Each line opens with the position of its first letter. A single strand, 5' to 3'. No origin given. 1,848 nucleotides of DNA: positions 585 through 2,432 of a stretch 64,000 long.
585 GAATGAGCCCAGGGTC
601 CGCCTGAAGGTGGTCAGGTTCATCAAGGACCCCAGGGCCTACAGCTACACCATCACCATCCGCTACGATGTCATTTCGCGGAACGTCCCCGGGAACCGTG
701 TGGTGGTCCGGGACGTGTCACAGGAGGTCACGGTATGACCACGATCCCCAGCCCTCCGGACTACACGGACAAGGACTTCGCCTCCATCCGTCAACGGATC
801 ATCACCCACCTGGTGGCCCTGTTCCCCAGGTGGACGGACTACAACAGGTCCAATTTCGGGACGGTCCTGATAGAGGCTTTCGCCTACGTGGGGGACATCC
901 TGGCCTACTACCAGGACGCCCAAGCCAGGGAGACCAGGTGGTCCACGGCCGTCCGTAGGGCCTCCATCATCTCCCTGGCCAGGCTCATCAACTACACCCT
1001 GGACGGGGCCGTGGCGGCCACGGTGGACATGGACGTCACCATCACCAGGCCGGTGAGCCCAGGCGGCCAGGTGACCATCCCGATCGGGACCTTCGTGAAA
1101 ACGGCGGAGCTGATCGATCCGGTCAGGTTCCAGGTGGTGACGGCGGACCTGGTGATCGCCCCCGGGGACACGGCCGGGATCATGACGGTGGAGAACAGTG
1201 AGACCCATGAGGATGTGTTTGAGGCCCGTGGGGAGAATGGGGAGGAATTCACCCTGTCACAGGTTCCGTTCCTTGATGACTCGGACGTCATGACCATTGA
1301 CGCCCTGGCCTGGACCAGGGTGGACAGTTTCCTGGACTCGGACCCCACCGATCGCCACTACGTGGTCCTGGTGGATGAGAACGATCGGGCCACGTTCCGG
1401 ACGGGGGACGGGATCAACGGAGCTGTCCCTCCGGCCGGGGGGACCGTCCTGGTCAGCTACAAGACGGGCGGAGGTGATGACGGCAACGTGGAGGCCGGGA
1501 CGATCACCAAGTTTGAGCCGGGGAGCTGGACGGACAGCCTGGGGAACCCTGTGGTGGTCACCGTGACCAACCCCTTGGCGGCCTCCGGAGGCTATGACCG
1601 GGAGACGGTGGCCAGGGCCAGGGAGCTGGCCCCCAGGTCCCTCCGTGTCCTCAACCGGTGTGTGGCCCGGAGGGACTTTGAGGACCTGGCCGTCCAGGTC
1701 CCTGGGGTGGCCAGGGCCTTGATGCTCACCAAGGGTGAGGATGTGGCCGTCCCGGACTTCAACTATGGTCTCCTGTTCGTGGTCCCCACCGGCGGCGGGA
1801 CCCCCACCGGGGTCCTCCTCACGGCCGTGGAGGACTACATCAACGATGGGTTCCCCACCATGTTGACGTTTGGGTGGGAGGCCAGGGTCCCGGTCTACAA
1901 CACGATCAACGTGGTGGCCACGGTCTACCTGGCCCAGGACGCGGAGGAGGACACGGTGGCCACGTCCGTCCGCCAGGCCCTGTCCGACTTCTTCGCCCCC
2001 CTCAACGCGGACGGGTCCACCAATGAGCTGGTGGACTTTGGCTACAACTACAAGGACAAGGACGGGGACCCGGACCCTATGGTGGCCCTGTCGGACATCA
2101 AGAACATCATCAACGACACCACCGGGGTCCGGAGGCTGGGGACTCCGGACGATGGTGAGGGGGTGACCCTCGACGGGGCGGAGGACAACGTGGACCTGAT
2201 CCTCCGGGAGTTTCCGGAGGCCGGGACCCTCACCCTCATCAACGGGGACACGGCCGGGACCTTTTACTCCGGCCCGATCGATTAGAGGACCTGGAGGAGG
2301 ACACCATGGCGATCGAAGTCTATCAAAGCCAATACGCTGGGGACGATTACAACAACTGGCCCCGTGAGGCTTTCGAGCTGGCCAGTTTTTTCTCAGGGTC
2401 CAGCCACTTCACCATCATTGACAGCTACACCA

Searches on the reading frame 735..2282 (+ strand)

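Call 46: search_protein_families(library=phrogs, proteins=[window:735-2282:+], max_evalue=0.00001)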
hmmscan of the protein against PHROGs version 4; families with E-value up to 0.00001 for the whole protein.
window:735-2282:+ (516 aa): 4 families
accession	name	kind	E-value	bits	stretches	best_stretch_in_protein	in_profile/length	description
phrog_219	-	tail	4.3e-35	122.3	1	10-420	6-425/598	baseplate wedge subunit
phrog_6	-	tail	1e-31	111.2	1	3-502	60-404/548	baseplate wedge subunit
phrog_10646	-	tail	9.5e-11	41.3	1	13-94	31-113/1142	baseplate wedge subunit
phrog_1369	-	tail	8e-10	39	1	23-299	12-281/489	baseplate protein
